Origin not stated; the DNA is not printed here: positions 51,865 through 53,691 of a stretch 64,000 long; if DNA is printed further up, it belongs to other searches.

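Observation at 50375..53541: Two tandem GT2 proteins carry N-terminal PqqD/RRE-like (peptide-recognition) domains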

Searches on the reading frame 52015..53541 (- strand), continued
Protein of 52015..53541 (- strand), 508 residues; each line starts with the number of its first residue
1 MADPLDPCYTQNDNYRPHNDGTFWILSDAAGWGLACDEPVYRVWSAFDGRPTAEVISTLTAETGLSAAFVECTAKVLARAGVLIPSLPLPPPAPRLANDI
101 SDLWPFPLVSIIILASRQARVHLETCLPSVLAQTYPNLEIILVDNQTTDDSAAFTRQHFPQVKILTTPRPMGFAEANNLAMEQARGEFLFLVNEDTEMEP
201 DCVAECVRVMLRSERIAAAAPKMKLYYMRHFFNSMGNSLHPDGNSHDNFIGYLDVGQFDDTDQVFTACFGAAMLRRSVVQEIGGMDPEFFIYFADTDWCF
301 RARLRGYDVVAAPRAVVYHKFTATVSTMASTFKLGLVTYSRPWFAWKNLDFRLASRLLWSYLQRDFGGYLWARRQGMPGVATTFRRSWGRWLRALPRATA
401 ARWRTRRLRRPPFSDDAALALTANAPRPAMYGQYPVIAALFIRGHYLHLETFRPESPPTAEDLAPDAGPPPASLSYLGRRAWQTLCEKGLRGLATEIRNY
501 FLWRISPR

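Call 56: find_encoding_contigs(protein=P0015, flank=10000, max_places=1)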
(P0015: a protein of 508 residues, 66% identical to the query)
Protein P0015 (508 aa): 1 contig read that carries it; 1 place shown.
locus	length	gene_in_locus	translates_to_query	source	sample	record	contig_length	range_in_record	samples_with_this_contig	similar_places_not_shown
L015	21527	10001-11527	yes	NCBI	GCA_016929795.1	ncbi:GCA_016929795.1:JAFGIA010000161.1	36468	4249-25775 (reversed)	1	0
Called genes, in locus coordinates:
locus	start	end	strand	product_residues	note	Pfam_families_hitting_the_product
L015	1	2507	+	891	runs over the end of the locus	-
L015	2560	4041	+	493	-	PF00535:Glycos_transf_2, PF13641:Glyco_tranf_2_3, PF13712:Glyco_tranf_2_5 (weak)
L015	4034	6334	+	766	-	PF00535:Glycos_transf_2, PF13641:Glyco_tranf_2_3, PF13632:Glyco_trans_2_3, PF13506:Glyco_transf_21 (weak), PF13439:Glyco_transf_4 (weak), PF20706:GT4-conflict, PF00534:Glycos_transf_1, PF13692:Glyco_trans_1_4, +2 more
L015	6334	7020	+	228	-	-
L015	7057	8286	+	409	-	PF13439:Glyco_transf_4, PF13579:Glyco_trans_4_4, PF20706:GT4-conflict (weak), PF00534:Glycos_transf_1, PF13692:Glyco_trans_1_4, PF13524:Glyco_trans_1_2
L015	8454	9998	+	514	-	PF13692:Glyco_trans_1_4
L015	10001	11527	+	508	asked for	PF00535:Glycos_transf_2, PF13641:Glyco_tranf_2_3, PF13632:Glyco_trans_2_3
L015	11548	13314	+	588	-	-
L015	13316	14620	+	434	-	PF00535:Glycos_transf_2, PF10111:Glyco_tranf_2_2 (weak), PF13641:Glyco_tranf_2_3, PF13632:Glyco_trans_2_3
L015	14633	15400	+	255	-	PF00483:NTP_transferase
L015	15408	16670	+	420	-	PF13439:Glyco_transf_4, PF13579:Glyco_trans_4_4, PF20706:GT4-conflict, PF00534:Glycos_transf_1, PF13692:Glyco_trans_1_4, PF13524:Glyco_trans_1_2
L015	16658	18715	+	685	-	-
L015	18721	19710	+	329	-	PF13489:Methyltransf_23, PF08241:Methyltransf_11, PF08242:Methyltransf_12, PF13649:Methyltransf_25, PF13847:Methyltransf_31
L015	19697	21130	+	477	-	-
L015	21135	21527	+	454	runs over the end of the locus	PF13439:Glyco_transf_4, PF13579:Glyco_trans_4_4, PF00534:Glycos_transf_1, PF13692:Glyco_trans_1_4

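Call 73: find_related_loci(query=A1, collection=metagenome_contigs, flank=10000)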
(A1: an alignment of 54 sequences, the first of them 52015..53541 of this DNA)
Query A1 (508 aa) in metagenome_contigs; peptide patterns used: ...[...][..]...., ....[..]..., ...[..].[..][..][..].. (x = any residue, [..] = any of these).
600 stretches matched a pattern (row limit reached: there are more); 479 encode a relative of the query (tblastn E <= 1e-3); the best 80 are kept; 80 distinct loci.
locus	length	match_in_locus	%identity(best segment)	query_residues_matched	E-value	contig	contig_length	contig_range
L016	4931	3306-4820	66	3-508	0e+0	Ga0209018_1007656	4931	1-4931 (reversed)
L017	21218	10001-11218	31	43-453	1e-58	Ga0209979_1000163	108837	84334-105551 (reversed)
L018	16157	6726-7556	37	108-377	8e-48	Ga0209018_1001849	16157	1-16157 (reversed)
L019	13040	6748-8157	39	107-348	4e-47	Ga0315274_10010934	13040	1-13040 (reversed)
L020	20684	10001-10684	39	107-335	1e-45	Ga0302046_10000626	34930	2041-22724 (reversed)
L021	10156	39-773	34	105-350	4e-44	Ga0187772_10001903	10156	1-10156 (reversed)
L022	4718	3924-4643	36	105-348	2e-43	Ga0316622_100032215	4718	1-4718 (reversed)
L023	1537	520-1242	35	107-349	5e-45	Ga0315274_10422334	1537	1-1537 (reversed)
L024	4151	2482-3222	37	106-356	1e-43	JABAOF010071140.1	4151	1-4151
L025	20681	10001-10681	36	101-326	1e-42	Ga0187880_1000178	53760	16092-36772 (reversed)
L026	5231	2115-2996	33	112-398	3e-40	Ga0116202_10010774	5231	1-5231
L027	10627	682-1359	37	109-335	2e-40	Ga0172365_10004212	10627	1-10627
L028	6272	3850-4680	32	108-377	2e-40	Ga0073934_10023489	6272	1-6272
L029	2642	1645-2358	33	107-348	2e-39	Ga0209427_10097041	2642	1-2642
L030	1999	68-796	37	107-349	1e-39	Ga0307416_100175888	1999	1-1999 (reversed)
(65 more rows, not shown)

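Call 77: search_protein_families(library=pfam, proteins=[L017:2372-3523:+, L017:3552-4550:+, L017:4822-5610:+, L017:5644-6912:+, L017:6893-9889:+, L017:11233-12159:+, L017:12400-14541:-], max_evalue=0.001)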
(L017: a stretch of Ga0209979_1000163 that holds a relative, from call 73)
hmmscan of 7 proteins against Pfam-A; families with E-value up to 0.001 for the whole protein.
L017:2372-3523:+ (383 aa): 6 families
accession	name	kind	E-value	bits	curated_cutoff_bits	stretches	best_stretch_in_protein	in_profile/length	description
PF00534.26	Glycos_transf_1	-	1.5e-32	112.9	26.4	1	200-360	6-171/172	Glycosyl transferases group 1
PF13692.12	Glyco_trans_1_4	-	8.8e-25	88.1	27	1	209-346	3-141/142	Glycosyl transferases group 1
PF20706.3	GT4-conflict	-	4.9e-10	39.4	26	1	234-373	229-384/385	Family 4 Glycosyltransferase in conflict systems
PF13439.12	Glyco_transf_4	-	2.8e-09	37.7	28.5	1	109-184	95-167/170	Glycosyltransferase Family 4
PF13524.12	Glyco_trans_1_2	-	6.8e-06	26.5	25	1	230-375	7-143/144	Glycosyl transferase-like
PF13579.12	Glyco_trans_4_4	-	4e-05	24.4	29.7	1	110-182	94-158/158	Glycosyl transferase 4-like domain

L017:3552-4550:+ (332 aa): 5 families
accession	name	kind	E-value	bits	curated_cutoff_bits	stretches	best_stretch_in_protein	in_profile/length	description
PF00535.33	Glycos_transf_2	-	1.6e-27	96.9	23.3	1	5-188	1-166/168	Glycosyl transferase family 2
PF13641.12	Glyco_tranf_2_3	-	7e-10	39.7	27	0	4-63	3-67/230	Glycosyltransferase like family 2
PF10111.15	Glyco_tranf_2_2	-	1.1e-09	38.6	27.3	1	6-89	2-91/276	Glycosyltransferase like family 2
PF02709.20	Glyco_transf_7C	-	3.9e-07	30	23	1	168-219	13-65/78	N-terminal domain of galactosyltransferase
PF13632.12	Glyco_trans_2_3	-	0.00014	22.2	27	1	169-284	68-172/198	Glycosyl transferase family group 2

L017:4822-5610:+ (262 aa): 1 family
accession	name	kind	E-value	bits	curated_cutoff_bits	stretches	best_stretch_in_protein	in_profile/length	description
PF01061.29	ABC2_membrane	-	2.2e-17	63.7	26.9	1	21-222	5-210/211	ABC-2 type transporter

L017:5644-6912:+ (422 aa): 3 families
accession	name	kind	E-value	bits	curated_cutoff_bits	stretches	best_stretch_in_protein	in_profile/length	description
PF14524.12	Wzt_C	-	1.2e-23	84.1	30.4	1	275-408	3-143/143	Wzt C-terminal domain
PF00005.33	ABC_tran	-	3.5e-18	67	25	1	44-176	1-136/137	ABC transporter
PF13304.12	AAA_21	-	2.1e-05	25.2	27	0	58-77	3-22/304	AAA domain, putative AbiEii toxin, Type IV TA system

L017:6893-9889:+ (998 aa): 13 families
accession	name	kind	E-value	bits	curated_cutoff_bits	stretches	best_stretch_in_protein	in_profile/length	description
PF00534.26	Glycos_transf_1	-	1e-29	103.7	26.4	1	808-976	4-171/172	Glycosyl transferases group 1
PF00535.33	Glycos_transf_2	-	1e-22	81.3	23.3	1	298-412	1-117/168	Glycosyl transferase family 2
PF13692.12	Glyco_trans_1_4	-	2.2e-19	70.6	27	1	819-963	2-142/142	Glycosyl transferases group 1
PF13439.12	Glyco_transf_4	-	1.2e-11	45.4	28.5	1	606-793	1-161/170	Glycosyltransferase Family 4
PF10111.15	Glyco_tranf_2_2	-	1.3e-09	38.4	27.3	1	322-506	24-202/276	Glycosyltransferase like family 2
PF13712.12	Glyco_tranf_2_5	-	4.2e-08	33.6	27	1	301-512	3-179/210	Glycosyltransferase like family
PF20706.3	GT4-conflict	-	6.8e-08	32.3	26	1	815-986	194-380/385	Family 4 Glycosyltransferase in conflict systems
PF13641.12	Glyco_tranf_2_3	-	7.7e-08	33.1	27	1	297-525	3-216/230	Glycosyltransferase like family 2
PF13632.12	Glyco_trans_2_3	-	1.3e-06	28.8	27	1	468-573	72-171/198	Glycosyl transferase family group 2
PF08241.18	Methyltransf_11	-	2.4e-06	28.5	21.2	1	75-119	44-86/95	Methyltransferase domain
PF13524.12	Glyco_trans_1_2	-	2.5e-06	27.9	25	1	857-992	22-143/144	Glycosyl transferase-like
PF13649.12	Methyltransf_25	-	3.3e-05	24.9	27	1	77-119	50-92/97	Methyltransferase domain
PF13579.12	Glyco_trans_4_4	-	0.00044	21.1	29.7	1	607-791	1-152/158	Glycosyl transferase 4-like domain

L017:11233-12159:+ (308 aa): 1 family
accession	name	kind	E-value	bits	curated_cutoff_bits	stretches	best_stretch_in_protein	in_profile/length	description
PF00953.26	Glycos_transf_4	-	1.3e-32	113.4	27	1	78-222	2-157/160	Glycosyl transferase family 4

L017:12400-14541:- (713 aa): 6 families
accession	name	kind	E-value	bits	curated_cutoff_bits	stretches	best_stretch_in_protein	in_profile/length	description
PF00263.26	Secretin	-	3.9e-33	114.9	27.5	1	358-523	2-169/169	Bacterial type II and III secretion system protein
PF03958.22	Secretin_N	-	6.1e-10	39.6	28.2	1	226-288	1-67/69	Bacterial type II/III secretion system short domain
PF00963.24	Cohesin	-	4.8e-07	30.5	24.1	1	603-682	26-105/139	Cohesin domain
PF07719.23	TPR_2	-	5.3e-06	26.6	27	0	24-53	5-34/34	Tetratricopeptide repeat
PF16344.10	FecR_C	-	3.4e-05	24.2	24.4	1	148-210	7-70/70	FecR, C-terminal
PF00515.34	TPR_1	-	0.00061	19.9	27.8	0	24-53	5-34/34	Tetratricopeptide repeat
